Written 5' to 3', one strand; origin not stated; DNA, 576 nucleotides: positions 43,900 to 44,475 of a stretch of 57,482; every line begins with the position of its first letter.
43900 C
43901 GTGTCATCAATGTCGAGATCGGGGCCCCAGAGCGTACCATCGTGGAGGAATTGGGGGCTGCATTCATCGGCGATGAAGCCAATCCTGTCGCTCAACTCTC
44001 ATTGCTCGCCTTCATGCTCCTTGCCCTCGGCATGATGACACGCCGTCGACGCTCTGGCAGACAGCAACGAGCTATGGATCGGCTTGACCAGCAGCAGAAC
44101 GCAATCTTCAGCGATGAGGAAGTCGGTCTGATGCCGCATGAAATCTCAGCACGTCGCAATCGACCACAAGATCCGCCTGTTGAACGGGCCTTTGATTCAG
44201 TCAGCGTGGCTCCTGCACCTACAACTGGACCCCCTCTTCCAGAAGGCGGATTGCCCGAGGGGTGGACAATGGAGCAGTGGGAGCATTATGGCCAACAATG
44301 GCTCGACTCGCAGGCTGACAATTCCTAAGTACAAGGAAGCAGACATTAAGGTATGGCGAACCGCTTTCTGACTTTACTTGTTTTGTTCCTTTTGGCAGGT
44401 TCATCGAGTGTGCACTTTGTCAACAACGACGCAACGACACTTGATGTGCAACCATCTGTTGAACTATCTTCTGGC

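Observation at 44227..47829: Conserved 26-aa cytoplasmic module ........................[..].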

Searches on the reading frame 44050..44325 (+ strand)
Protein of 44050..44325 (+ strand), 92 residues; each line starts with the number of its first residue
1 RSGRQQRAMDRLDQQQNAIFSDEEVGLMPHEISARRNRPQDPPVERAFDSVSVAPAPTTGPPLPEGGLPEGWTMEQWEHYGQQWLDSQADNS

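Call 16: search_protein_families(library=pfam, proteins=[window:44050-44325:+], max_evalue=10)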
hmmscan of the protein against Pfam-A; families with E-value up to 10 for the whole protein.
window:44050-44325:+ (92 aa): 0 families

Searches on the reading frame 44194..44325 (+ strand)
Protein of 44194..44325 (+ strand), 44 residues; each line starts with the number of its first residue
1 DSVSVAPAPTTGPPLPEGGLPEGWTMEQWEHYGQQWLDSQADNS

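Call 13: find_homologous_proteins(query=A2, max_evalue=10)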
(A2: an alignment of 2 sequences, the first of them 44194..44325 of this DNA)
Query A2 (2 sequences) (44 aa, profile of the alignment): 23 proteins with E <= 10 among 23 candidates.
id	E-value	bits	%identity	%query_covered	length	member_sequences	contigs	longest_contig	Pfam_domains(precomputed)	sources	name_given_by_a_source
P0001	3.4e-17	79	74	82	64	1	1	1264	-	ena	-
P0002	2.0e-16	77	60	95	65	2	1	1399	-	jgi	jgi:hypothetical protein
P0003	4.0e-16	76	58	82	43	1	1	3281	-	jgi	-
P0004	5.7e-16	76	85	61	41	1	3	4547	-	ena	-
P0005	6.7e-16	75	78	82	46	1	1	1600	-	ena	-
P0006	7.4e-16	75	74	80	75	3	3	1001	-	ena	-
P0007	9.7e-16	75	85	77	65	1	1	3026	-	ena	-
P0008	1.0e-15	75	71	80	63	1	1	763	-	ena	-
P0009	2.4e-15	74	84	43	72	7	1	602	-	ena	-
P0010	7.5e-15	72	64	82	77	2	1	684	-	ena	-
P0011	5.9e-14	69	70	75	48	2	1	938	-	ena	-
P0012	1.1e-13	68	77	70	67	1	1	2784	-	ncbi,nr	ncbi:MAG: hypothetical protein VXW89_05075, partial [Candidatus Thermoplasmatota archaeon]|nr:hypoth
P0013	1.1e-13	68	93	68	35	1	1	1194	-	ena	-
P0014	5.4e-13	66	79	75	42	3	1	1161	-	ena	-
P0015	6.6e-13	66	75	73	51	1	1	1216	-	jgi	jgi:hypothetical protein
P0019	1.0e-11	62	79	64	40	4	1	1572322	-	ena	-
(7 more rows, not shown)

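Call 24: search_protein_representatives(alignment_id=A3)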
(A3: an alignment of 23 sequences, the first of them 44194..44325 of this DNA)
Query: 23 sequences, 57 profile positions. Proteins with E-value up to 0.001 (for the whole library): 641; up to 1e-10: 369; up to 1e-30: 0. The best 150 are listed.
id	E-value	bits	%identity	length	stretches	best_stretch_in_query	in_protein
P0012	5.2e-19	84.0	-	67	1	9-54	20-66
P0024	4.6e-17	77.8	-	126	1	14-56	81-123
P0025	6.4e-17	77.3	-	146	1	6-52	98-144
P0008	1.0e-16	76.7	-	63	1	10-54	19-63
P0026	1.1e-16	76.6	-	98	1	5-55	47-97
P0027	1.5e-16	76.1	-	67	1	13-55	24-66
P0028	1.7e-16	75.9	-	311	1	1-54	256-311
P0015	1.7e-16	75.9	-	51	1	8-55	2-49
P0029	1.8e-16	75.9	-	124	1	10-55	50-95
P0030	4.1e-16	74.7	-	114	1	11-54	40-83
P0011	4.3e-16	74.7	-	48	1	12-56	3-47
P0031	4.6e-16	74.6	-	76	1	8-54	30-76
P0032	5.1e-16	74.4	-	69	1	8-54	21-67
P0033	6.7e-16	74.0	-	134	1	9-54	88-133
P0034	7.7e-16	73.9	-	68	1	10-54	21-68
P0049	5.5e-15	71.1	-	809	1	10-53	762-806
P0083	3.3e-14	68.6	-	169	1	7-56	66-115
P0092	4.9e-14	68.1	-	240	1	15-56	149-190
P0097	5.3e-14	68.0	-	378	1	12-52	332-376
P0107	7.8e-14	67.4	-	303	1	22-55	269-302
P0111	8.7e-14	67.3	-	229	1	13-52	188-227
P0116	1.1e-13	67.0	-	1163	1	14-54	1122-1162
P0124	1.5e-13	66.5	-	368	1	13-53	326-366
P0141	2.1e-13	66.1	-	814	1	10-54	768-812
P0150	2.6e-13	65.8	-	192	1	10-55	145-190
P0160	3.4e-13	65.4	-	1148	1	12-55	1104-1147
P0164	3.7e-13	65.3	-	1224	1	21-55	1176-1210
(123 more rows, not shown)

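Call 27: search_protein_families(library=pfam, proteins=[P0116, P0160, P0141, P0049, P0097, P0124, P0107, P0111, P0150, P0092], max_evalue=0.01)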
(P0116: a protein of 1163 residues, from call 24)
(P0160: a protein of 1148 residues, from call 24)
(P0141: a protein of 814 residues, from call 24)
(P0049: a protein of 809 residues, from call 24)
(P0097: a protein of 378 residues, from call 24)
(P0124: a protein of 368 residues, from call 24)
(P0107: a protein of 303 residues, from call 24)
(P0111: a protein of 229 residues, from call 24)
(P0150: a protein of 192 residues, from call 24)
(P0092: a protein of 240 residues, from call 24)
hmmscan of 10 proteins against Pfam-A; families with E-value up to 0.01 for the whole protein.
P0116 (1163 aa): 2 families
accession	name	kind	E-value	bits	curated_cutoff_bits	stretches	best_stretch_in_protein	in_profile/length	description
PF06280.18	fn3_5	-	0.0003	21.9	27.6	0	92-158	44-104/112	Fn3-like domain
PF01835.25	MG2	-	0.00082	20.1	32.8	0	732-773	50-87/96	MG2 domain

P0160 (1148 aa): 2 families
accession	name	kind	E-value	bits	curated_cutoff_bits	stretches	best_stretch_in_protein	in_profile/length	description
PF11614.14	FixG_C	-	0.00022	21.8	25.6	0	911-959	58-103/119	IG-like fold at C-terminal of FixG, putative oxidoreductase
PF06280.18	fn3_5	-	0.0013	19.9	27.6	0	867-940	13-83/112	Fn3-like domain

P0141 (814 aa): 3 families
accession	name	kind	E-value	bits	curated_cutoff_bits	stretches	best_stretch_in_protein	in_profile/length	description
PF23414.1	Beta-prop_EML_2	-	4.1e-05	23.5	90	0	72-152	12-94/266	Echinoderm microtubule-associated protein second beta-propeller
PF24817.1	WD40_WDHD1_1st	-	0.00033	20.4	109.9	0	179-320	3-145/291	WDHD1 first WD40 domain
PF00400.38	WD40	-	0.0066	17.4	27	0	178-206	8-37/39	WD domain, G-beta repeat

P0049 (809 aa): 2 families
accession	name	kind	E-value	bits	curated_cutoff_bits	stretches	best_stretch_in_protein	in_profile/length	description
PF13570.13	Beta-prop_ACSF4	-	0.00026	20.9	133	1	50-254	61-265/329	Beta-alanine-activating enzyme, beta-propeller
PF24807.1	WD40_CDC20-Fz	-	0.0051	16.6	200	1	127-290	15-182/292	CDC20/Fizzy WD40 domain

P0097 (378 aa): 0 families

P0124 (368 aa): 0 families

P0107 (303 aa): 1 family
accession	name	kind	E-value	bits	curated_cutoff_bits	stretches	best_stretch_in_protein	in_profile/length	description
PF02412.23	TSP_3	-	1.1e-05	25.4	25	0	44-73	2-29/36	Thrombospondin type 3 repeat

P0111 (229 aa): 0 families

P0150 (192 aa): 0 families

P0092 (240 aa): 1 family
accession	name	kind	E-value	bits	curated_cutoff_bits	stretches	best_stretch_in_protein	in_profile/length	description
PF02037.33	SAP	-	3.3e-11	42.9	23.9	1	206-239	1-34/37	SAP domain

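Call 30: find_related_loci(query=A3, collection=genome_contigs, flank=10000)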
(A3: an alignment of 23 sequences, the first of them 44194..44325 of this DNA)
Query A3 (44 aa) in genome_contigs; peptide patterns used: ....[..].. (x = any residue, [..] = any of these).
598 stretches matched a pattern (row limit reached: there are more); 528 encode a relative of the query (tblastn E <= 1e-3); the best 80 are kept; 80 distinct loci.
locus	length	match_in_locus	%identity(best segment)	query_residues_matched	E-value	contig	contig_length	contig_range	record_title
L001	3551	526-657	98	1-44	3e-26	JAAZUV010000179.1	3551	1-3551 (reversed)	MAG: Methanobacteriota archaeon isolate AW_metabat.40 AW_C11109, whole genome shotgun sequence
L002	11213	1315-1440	77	2-44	3e-19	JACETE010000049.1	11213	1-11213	MAG: Candidatus Poseidoniales archaeon isolate MCMED-G34 MGII-MCMED-G34-C49, whole genome shotgun sequence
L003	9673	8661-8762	85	7-40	3e-18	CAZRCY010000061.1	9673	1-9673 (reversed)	MAG TPA_asm: uncultured Candidatus Poseidoniales archaeon isolate binchicken_co76_80 genome assembly, contig: NODE_8946_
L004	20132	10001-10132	73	1-44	5e-18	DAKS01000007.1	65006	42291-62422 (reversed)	MAG TPA_asm: Euryarchaeota archaeon UBA443 UBA443_contig_536, whole genome shotgun sequence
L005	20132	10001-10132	75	1-44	5e-18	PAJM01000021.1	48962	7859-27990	MAG: Methanobacteriota archaeon isolate SAT95 159274, whole genome shotgun sequence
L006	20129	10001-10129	72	1-43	5e-18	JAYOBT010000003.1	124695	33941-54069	MAG: Candidatus Poseidoniales archaeon isolate 139554_S156_metabat_bins_2.tsv.144 NODE_71_length_124695_cov_17.007951, w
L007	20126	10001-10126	70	2-44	8e-18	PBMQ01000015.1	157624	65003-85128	MAG: Methanobacteriota archaeon isolate SP209 43560, whole genome shotgun sequence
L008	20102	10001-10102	85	11-44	1e-17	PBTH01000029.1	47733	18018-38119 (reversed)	MAG: Methanobacteriota archaeon isolate NP65 MHASMcontig_29449, whole genome shotgun sequence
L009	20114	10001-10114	82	7-44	1e-17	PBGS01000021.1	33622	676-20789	MAG: Methanobacteriota archaeon isolate SP3054 93946, whole genome shotgun sequence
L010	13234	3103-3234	89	1-44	1e-16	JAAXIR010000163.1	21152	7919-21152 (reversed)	MAG: Candidatus Poseidoniales archaeon isolate SW22112_bin_20 NODE_1269_length_21152_cov_8.202351, whole genome shotgun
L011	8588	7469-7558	93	11-40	2e-16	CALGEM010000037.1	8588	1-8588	MAG TPA_asm: uncultured euryarchaeote isolate ERR599053_bin.127_CONCOCT_v1.1_MAG genome assembly, contig: ERZ840905.1266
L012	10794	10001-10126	67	2-43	1e-16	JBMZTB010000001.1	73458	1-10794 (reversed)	MAG: Candidatus Poseidoniaceae archaeon isolate ME_XS_2302_7_bin_25 ME_XS_2302_7_bin_25_0, whole genome shotgun sequence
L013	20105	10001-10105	80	6-40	1e-16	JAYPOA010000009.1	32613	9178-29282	MAG: Methanobacteriota archaeon isolate 139573_S174_metabat_bins_2.tsv.119_sub NODE_1073_length_32613_cov_6.529455, whol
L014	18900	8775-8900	67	1-42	2e-16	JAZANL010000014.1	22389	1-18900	MAG: Thermoplasmatota archaeon isolate XB_MAG961 DB_MAG961_0014, whole genome shotgun sequence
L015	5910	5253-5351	82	8-40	2e-16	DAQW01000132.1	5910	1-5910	MAG TPA_asm: Euryarchaeota archaeon UBA39 UBA39_contig_33693, whole genome shotgun sequence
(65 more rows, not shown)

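Call 41: predict_structure(alignment_id=A3)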
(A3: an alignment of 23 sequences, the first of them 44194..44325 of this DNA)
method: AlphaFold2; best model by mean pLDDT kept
length: 44 residues; sequences in the alignment: 23
mean_pLDDT: 72.8   pTM: 0.46
mean pLDDT of the five models: 72.8, 72.5, 71.8, 70.4, 69.4
residues with pLDDT >= 90: 0; 70-90: 30; 50-70: 6; < 50: 8
segments of 3 or more residues with pLDDT < 50: 1-8
pLDDT, mean of each block of 10 residues (from residue 1): 47 73 85 86 72
secondary structure, 60 per line:
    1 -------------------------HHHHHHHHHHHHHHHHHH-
elements in order: H26-43

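Call 46: fold_search(model_id=the predicted structure, library=pdb)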
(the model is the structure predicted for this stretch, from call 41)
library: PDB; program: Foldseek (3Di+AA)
matches with E <= 10: 1; with E <= 0.001: 0
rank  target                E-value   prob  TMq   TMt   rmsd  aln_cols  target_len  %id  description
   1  7sbg_C                9.2e+00  0.06  0.43  0.17   2.2        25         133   20  Murine Fab/IgE in complex with profilin from Hevea brasieliensis (Hev b 8) (released 2022-08-10)

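Call 59: search_solved_structures(query=A3, max_evalue=10, show_alignments=3)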
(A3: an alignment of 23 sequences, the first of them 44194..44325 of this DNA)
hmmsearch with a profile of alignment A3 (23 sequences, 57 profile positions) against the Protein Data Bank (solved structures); distinct sequences matched with E-value up to 10: 6.
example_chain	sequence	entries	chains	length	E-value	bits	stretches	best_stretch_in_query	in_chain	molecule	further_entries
9xzq_B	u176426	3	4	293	0.74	13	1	14-43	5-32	tRNA (guanine(9)-N1)-methyltransferase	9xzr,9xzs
2ysf_A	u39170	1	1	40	0.77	13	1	31-39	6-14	E3 ubiquitin-protein ligase Itchy homolog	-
3hfx_A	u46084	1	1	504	4.6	10.5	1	27-45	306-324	L-carnitine/gamma-butyrobetaine antiporter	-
2wsx_A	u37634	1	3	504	4.6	10.5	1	27-45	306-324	L-CARNITINE/GAMMA-BUTYROBETAINE ANTIPORTER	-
7bqg_A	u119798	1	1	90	4.7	10.5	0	21-54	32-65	Protein salvador homolog 1,Dendrin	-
7bqf_A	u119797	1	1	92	9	9.5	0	22-54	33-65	Protein salvador homolog 1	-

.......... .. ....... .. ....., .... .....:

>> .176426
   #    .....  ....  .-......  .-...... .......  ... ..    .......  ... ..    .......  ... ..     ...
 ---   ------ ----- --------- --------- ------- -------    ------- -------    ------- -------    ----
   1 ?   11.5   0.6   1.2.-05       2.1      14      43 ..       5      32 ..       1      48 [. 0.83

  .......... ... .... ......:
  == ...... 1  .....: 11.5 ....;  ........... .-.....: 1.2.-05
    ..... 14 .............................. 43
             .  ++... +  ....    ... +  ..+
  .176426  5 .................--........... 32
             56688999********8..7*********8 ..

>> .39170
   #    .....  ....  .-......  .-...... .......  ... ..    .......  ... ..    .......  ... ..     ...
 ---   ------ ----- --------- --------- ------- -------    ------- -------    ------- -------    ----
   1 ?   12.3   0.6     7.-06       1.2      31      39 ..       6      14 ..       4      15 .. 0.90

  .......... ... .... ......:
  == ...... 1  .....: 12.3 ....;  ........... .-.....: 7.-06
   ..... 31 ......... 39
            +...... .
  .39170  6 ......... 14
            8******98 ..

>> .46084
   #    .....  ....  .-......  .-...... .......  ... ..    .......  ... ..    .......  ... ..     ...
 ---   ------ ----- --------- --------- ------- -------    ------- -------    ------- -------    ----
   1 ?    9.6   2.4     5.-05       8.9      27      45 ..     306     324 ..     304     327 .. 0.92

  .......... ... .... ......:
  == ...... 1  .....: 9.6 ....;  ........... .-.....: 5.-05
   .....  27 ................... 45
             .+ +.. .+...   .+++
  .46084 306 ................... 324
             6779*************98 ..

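Call 66: list_cluster_members(proteins=[P0116, P0141, P0097, P0124, P0107, P0111, P0150, P0092, P0164, P0083])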
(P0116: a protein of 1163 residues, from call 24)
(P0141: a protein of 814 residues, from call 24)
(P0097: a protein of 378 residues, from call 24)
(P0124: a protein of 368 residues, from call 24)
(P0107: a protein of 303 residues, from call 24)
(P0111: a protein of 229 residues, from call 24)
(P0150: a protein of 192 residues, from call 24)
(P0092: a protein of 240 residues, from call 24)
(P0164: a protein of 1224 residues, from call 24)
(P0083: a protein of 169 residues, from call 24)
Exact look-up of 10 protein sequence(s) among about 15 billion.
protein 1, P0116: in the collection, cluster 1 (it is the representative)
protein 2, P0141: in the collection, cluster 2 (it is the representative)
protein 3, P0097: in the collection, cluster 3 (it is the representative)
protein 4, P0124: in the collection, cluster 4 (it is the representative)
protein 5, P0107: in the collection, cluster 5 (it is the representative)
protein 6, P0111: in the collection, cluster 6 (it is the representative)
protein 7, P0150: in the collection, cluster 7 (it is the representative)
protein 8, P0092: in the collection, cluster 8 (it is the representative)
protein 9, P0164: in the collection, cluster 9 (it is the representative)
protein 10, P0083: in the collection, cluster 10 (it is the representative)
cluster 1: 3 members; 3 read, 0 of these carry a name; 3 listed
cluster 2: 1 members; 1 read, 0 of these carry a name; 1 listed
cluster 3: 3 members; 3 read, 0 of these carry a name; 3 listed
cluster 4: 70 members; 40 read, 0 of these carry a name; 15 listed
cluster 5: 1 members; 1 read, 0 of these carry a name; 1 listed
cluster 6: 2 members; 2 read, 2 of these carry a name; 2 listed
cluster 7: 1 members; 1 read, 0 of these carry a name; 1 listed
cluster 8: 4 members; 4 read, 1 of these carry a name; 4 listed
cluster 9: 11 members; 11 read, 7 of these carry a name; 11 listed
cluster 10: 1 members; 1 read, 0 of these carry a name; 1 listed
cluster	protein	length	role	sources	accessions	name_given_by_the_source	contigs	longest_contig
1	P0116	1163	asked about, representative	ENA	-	-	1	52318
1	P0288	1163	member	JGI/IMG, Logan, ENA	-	-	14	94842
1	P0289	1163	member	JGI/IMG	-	-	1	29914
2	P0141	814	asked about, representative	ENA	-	-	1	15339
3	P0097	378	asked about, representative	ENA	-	-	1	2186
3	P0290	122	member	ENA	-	-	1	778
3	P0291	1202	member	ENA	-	-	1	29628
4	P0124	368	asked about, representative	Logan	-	-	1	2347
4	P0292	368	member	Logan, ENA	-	-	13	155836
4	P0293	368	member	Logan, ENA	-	-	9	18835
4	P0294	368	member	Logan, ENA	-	-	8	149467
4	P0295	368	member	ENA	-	-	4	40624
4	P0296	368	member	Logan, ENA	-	-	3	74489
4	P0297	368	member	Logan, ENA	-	-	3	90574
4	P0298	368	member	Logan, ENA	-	-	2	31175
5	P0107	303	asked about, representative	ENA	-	-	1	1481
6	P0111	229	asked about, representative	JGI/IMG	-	hypothetical protein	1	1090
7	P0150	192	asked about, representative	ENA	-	-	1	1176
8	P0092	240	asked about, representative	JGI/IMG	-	-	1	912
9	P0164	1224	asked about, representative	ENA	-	-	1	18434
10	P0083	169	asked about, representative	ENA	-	-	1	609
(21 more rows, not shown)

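Call 67: find_encoding_contigs(protein=P0019, flank=6000, max_places=3)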
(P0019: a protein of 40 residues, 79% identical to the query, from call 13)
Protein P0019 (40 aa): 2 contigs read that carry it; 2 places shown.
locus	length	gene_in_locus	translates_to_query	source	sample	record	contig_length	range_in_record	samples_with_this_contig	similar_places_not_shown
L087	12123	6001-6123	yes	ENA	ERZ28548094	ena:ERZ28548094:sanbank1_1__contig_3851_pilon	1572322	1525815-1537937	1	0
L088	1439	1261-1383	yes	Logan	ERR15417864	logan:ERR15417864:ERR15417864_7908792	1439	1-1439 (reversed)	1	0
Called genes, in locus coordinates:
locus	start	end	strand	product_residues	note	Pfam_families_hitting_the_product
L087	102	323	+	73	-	PF26604:CBU_0592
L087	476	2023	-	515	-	PF01336:tRNA_anti-codon, PF00152:tRNA-synt_2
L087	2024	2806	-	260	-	PF08704:GCD14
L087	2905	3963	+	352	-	-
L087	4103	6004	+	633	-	-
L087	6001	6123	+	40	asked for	-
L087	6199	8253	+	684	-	PF00493:MCM (faint), PF01078:Mg_chelatase, PF07728:AAA_5 (faint), PF13401:AAA_22 (faint), PF00158:Sigma54_activat (weak), PF20436:LonB_AAA-LID, PF05362:Lon_C, PF13541:ChlI (weak), +1 more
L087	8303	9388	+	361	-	PF07690:MFS_1, PF00083:Sugar_tr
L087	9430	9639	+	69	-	-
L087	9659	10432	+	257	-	PF01112:Asparaginase_2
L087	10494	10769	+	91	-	PF03685:UPF0147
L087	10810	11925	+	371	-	PF00266:Aminotran_5, PF01041:DegT_DnrJ_EryC1 (weak), PF01053:Cys_Met_Meta_PP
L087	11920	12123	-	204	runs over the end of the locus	PF01810:LysE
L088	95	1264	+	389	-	-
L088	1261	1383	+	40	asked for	-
